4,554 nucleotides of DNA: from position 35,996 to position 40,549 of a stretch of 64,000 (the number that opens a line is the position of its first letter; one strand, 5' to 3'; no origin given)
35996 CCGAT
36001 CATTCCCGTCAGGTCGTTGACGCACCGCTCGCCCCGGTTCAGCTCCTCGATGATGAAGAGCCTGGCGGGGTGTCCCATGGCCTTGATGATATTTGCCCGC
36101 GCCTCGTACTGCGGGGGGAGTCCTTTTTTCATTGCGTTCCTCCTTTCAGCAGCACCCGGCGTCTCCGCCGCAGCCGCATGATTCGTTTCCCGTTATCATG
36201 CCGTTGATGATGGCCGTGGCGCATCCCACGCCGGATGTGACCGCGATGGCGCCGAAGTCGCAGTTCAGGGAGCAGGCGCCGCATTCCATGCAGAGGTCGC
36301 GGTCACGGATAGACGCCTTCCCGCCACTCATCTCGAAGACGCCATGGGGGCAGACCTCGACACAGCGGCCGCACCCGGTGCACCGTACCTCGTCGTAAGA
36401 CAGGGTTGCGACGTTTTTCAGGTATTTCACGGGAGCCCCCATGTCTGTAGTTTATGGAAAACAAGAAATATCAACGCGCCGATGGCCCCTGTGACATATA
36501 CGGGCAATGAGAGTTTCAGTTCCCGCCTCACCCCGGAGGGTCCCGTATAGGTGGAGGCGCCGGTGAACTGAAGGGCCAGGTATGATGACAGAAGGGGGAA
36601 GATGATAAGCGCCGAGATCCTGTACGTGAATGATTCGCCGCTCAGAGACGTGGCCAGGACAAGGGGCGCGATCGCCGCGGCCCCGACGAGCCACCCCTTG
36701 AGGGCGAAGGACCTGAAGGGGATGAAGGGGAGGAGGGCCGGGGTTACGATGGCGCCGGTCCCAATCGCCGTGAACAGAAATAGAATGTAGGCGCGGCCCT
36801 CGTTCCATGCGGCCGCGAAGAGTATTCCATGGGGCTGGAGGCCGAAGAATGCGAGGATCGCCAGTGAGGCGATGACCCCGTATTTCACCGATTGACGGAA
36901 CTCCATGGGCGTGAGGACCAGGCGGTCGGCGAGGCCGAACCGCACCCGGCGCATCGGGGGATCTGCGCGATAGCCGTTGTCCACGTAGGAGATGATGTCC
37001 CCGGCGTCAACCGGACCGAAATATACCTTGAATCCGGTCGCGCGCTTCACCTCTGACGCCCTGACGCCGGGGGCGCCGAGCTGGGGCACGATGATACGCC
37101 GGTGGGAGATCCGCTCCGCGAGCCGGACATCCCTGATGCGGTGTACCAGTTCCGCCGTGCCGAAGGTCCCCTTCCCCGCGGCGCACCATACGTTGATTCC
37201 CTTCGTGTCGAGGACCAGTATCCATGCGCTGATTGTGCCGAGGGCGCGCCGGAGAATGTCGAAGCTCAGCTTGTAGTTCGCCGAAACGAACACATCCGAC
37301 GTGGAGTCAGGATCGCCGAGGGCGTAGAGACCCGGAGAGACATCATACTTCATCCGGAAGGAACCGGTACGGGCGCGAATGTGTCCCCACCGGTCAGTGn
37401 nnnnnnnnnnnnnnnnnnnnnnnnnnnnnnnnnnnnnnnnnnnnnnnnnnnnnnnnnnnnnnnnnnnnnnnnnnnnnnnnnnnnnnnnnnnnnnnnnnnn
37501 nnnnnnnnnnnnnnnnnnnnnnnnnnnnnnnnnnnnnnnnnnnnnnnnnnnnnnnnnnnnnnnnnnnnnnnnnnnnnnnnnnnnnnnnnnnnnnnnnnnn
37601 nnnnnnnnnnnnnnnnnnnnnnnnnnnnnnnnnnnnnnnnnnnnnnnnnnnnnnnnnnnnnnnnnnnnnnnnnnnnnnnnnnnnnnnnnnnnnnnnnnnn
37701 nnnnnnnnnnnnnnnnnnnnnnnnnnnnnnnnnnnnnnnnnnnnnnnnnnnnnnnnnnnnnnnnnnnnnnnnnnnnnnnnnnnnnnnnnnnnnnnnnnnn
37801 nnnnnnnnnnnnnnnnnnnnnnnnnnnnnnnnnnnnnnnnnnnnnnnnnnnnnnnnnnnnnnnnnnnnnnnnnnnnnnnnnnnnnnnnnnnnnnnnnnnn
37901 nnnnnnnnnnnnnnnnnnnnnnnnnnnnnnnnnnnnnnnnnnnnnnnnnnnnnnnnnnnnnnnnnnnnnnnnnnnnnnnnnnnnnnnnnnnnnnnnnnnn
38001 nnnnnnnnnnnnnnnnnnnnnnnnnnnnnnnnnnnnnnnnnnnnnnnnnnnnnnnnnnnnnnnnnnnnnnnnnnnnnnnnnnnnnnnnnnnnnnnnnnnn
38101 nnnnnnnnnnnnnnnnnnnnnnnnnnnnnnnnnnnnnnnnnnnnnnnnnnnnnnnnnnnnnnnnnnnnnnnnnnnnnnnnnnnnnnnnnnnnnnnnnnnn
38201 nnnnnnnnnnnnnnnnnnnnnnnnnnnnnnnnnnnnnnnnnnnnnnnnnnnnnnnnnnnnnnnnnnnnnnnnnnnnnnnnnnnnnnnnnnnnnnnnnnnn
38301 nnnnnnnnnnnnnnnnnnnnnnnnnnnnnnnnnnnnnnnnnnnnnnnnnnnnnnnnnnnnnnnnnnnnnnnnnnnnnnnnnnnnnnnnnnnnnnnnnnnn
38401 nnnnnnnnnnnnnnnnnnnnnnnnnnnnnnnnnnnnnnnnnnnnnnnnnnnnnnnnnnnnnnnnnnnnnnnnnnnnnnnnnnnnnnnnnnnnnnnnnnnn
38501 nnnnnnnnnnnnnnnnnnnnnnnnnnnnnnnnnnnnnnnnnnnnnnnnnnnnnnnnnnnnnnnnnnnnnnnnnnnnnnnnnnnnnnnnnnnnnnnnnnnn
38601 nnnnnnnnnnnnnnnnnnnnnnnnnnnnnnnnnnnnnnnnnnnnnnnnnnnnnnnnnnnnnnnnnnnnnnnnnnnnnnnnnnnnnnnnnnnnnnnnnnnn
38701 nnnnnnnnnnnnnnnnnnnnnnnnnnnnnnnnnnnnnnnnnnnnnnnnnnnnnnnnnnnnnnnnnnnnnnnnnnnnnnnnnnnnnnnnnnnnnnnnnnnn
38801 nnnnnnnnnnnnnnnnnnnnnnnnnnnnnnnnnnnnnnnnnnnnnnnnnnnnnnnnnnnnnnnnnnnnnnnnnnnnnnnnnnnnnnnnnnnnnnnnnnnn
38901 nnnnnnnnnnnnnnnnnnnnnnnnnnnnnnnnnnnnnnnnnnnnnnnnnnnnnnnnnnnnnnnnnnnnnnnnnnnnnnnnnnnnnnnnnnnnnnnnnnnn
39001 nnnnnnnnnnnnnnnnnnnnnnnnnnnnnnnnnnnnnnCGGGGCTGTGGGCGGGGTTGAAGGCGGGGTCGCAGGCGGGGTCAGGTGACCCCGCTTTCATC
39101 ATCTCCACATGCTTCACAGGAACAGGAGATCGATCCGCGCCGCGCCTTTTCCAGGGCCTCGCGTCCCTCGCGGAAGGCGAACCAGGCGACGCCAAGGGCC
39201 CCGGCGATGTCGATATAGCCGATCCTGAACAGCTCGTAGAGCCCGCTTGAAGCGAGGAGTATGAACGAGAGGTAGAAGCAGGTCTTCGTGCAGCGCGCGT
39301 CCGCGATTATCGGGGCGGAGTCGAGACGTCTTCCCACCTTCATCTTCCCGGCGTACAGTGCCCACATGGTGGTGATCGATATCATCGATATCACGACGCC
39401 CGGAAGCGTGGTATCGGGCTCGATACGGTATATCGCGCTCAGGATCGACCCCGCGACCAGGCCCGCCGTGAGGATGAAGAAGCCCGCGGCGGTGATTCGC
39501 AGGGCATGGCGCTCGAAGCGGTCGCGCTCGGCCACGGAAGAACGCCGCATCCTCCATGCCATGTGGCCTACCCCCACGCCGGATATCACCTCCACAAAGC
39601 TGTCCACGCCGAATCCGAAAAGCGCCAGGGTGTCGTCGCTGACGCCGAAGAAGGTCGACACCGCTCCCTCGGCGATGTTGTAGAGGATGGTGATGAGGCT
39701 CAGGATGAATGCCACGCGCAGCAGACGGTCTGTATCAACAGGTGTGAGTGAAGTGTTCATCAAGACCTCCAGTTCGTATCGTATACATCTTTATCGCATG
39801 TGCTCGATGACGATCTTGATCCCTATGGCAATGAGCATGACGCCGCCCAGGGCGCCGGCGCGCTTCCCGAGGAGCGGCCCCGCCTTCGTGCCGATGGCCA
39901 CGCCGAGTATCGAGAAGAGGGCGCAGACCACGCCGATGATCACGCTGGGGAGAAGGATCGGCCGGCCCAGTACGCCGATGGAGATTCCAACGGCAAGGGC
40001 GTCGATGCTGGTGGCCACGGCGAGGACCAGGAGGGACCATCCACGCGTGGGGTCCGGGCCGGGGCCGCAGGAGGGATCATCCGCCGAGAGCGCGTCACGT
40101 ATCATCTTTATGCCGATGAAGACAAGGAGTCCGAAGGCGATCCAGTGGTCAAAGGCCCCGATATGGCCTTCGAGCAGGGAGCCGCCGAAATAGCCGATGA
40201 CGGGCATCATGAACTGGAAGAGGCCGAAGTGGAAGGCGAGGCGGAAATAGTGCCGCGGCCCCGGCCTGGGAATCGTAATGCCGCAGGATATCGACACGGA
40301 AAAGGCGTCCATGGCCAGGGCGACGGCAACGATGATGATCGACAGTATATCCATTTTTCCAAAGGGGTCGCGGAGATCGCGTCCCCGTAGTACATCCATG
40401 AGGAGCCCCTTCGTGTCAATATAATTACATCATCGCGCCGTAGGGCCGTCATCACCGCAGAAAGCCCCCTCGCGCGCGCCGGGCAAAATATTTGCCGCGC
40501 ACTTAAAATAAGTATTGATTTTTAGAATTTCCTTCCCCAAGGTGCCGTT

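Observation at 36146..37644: Mercury-methylation gene pair hgcA-hgcB is present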

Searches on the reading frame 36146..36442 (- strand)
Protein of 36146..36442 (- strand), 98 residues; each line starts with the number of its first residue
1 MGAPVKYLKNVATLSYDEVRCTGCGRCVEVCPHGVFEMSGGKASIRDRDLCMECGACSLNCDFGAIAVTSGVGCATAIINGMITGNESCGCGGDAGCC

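Call 3: search_protein_families(library=ncbifam, proteins=[window:36146-36442:-], max_evalue=0.001)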
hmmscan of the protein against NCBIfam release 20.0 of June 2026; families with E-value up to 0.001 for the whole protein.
window:36146-36442:- (98 aa): 45 families (the best 25 are shown)
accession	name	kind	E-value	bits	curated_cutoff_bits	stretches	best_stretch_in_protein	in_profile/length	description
NF040864.1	HgcB_ferredoxin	equivalog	5e-35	119.2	99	1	6-98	1-93/93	mercury methylation ferredoxin HgcB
NF043039.1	HgcAB_like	equivalog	1.5e-15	57.7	285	1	10-66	291-349/350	HgcAB-like fusion protein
NF038196.1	ferrodoxin_EFR1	subfamily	6.3e-10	39.5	75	1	14-68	180-231/242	EFR1 family ferrodoxin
NF045874.1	Vhu_polyferre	exception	2.7e-08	33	600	1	4-89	181-267/381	F420-non-reducing hydrogenase associated-polyferredoxin VhuB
TIGR04395.1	cutC_activ_rSAM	equivalog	2.8e-08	33.4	360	1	14-72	49-109/309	choline TMA-lyase-activating enzyme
TIGR02494.1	PFLE_PFLC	subfamily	5.6e-08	32.4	174.35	1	11-73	40-104/293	glycyl-radical enzyme activating protein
NF040770.1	hetero_SS_HdrA2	exception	7.3e-08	31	1100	1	16-69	574-626/777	CoB-CoM heterodisulfide reductase HdrA2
TIGR02179.1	PorD_KorD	subfamily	9.6e-08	32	60.05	1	16-68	22-74/78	2-oxoacid:acceptor oxidoreductase, delta subunit, pyruvate/2-ketoisovalerate family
TIGR04105.1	FeFe_hydrog_B1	subfamily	1.1e-07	30.9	450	1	21-83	113-175/462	monomeric [FeFe] hydrogenase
NF058577.1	FdxA_fam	equivalog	1.3e-07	31.7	65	1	20-65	8-52/52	4Fe-4S ferredoxin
NF043069.1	T4HPD_activ_SAM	equivalog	1.7e-07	30.9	425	1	13-65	45-96/299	trans-4-hydroxy-L-proline dehydratase activase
TIGR02700.1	flavo_MJ0208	hypoth_equivalog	4.1e-07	29.5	251.35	1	16-67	145-195/234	dihydromethanopterin reductase (acceptor)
NF042987.1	OGOR_delta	exception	4.6e-07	29.9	125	1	11-68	23-87/89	2-oxoglutarate ferredoxin oxidoreductase subunit delta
NF007205.0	PRK09626.1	equivalog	7.9e-07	29.1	93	1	14-69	12-74/105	2-oxoglutarate-acceptor oxidoreductase subunit OorD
TIGR03294.1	FrhG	equivalog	8.8e-07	28.9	245.5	1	19-62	174-216/228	coenzyme F420 hydrogenase subunit gamma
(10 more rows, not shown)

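Call 4: search_protein_families(library=pfam, proteins=[window:36146-36442:-], max_evalue=0.001)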
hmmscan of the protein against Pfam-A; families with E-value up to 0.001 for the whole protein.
window:36146-36442:- (98 aa): 14 families
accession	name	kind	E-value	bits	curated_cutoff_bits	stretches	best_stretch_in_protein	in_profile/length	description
PF12838.12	Fer4_7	-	3.1e-13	50.4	27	2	20-65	1-52/52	4Fe-4S dicluster domain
PF00037.32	Fer4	-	6.2e-12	45.2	21.1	2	16-36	3-23/24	4Fe-4S binding domain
PF13187.11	Fer4_9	-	2.7e-10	40.6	27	1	20-66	1-52/52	4Fe-4S dicluster domain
PF12837.12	Fer4_6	-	9e-10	38.5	25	1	16-36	4-24/24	4Fe-4S binding domain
PF13237.11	Fer4_10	-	1.6e-09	37.9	25.5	1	15-61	3-52/53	4Fe-4S dicluster domain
PF13183.11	Fer4_8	-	2.1e-07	31.8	27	1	19-35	52-68/68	4Fe-4S dicluster domain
PF12797.12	Fer4_2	-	2e-06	27.8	24.5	1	20-32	9-21/22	4Fe-4S binding domain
PF13484.11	Fer4_16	-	5.4e-06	27.5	30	1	20-39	1-20/66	4Fe-4S double cluster binding domain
PF13459.11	Fer4_15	-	7.8e-06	26.9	22.4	1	16-46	3-33/66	4Fe-4S single cluster domain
PF25160.1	LdpA_Fe-S-bd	-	1.9e-05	24.8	27.6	1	18-38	25-45/49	LdpA Fe-S cluster-binding domain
PF14697.11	Fer4_21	-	2.3e-05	24.9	35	1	13-38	33-59/59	4Fe-4S dicluster domain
PF13534.11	Fer4_17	-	2.8e-05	25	22.2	0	20-35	45-60/61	4Fe-4S dicluster domain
PF12798.12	Fer4_3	-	5e-05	24.3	27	1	21-34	1-14/15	4Fe-4S binding domain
PF17179.9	Fer4_22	-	0.00033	21.9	27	1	15-34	75-94/95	4Fe-4S dicluster domain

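Call 8: list_cluster_members(proteins=[P0001, P0002, window:36146-36442:-])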
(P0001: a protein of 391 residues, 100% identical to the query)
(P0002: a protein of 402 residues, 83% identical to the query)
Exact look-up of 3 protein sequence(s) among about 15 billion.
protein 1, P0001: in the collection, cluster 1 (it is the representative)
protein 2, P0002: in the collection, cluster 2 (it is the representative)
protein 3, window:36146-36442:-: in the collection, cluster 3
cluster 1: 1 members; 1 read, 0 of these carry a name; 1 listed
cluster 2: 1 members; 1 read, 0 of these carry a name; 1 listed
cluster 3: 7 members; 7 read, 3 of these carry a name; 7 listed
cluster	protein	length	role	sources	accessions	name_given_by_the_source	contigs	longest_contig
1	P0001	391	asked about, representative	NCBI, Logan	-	-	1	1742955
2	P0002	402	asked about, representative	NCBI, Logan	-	-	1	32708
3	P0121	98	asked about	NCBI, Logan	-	-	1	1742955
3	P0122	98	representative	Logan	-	-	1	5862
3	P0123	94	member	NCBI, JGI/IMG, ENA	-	NAD-dependent dihydropyrimidine dehydrogenase PreA subunit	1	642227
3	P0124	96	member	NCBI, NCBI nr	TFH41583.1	MAG: ferredoxin family protein [Chrysiogenales bacterium]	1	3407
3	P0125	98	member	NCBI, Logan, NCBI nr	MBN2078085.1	MAG: 4Fe-4S binding protein [Spirochaetes bacterium] | 4Fe-4S binding protein [Spirochaetota bacterium]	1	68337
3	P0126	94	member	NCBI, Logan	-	-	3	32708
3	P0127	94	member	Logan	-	-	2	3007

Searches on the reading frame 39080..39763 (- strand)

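Call 3: search_protein_families(library=ncbifam, proteins=[window:39080-39763:-], max_evalue=0.001)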
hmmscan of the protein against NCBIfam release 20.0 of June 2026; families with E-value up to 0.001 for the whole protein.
window:39080-39763:- (227 aa): 0 families

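Call 4: search_protein_families(library=pfam, proteins=[window:39080-39763:-], max_evalue=0.001)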
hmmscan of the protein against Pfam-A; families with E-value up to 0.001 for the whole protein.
window:39080-39763:- (227 aa): 1 family
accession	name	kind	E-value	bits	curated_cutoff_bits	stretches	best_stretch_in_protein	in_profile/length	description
PF01545.26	Cation_efflux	-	6.2e-06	26.6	26.6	1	23-206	2-192/198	Cation efflux family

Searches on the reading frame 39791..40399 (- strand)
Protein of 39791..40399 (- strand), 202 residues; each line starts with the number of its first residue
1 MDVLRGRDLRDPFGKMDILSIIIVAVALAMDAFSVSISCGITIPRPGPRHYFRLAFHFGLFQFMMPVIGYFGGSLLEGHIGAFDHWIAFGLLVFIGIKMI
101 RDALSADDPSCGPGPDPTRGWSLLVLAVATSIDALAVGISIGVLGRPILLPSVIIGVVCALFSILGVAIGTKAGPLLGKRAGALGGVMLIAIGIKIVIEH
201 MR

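Call 3: search_protein_families(library=ncbifam, proteins=[window:39791-40399:-], max_evalue=0.001)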
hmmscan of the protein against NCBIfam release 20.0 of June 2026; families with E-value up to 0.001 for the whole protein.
window:39791-40399:- (202 aa): 2 families
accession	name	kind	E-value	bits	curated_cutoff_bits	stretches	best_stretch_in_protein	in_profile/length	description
NF008546.0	PRK11469.1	equivalog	1.1e-31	110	214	1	16-201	1-186/188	manganese efflux pump MntP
TIGR02840.1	spore_YtaF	equivalog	1.9e-09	37.3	149.6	1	122-202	2-84/206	sporulation membrane protein YtaF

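Call 4: search_protein_families(library=pfam, proteins=[window:39791-40399:-], max_evalue=0.001)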
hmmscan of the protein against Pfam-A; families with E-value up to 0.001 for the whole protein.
window:39791-40399:- (202 aa): 1 family
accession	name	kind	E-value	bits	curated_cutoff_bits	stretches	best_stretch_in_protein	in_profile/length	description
PF02659.21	Mntp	-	1e-51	175.1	24.4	1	48-197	4-152/152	Putative manganese efflux pump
